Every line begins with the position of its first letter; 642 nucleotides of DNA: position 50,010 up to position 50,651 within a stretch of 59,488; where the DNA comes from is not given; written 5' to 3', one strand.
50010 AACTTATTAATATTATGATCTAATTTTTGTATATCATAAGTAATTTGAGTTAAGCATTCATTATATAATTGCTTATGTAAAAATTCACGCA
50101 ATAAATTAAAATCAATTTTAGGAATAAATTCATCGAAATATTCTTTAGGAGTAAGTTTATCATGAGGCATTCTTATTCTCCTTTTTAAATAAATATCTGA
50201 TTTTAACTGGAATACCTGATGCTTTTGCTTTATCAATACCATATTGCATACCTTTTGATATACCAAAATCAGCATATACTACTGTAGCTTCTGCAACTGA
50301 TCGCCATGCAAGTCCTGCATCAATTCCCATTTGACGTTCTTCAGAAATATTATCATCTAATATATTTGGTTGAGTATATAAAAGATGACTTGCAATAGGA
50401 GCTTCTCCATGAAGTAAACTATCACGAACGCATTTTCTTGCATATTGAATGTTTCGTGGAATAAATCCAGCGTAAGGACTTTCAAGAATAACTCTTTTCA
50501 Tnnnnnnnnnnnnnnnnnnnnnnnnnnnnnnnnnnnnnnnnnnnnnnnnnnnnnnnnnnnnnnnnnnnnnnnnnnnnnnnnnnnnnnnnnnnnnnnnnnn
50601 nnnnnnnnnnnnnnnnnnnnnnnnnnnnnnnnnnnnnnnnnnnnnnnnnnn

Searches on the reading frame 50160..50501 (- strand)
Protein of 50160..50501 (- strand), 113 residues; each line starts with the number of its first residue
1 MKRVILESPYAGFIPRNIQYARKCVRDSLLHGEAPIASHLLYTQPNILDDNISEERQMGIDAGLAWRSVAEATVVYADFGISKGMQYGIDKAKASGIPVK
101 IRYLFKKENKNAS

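Call 35: search_protein_families(library=pfam, max_evalue=0.05, proteins=[window:50160-50501:-])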
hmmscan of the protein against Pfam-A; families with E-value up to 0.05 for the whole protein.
window:50160-50501:- (113 aa): 2 families
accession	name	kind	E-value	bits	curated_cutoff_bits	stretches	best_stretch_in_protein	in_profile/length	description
PF24963.1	DUF7768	-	8.3e-32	109.9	26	1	2-101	1-97/98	Domain of unknown function (DUF7768)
PF20914.2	DNA_pol_IIIA_C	-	0.015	15.5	22.5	0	5-33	5-33/52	DNA polymerase III subunit alpha, C-terminal domain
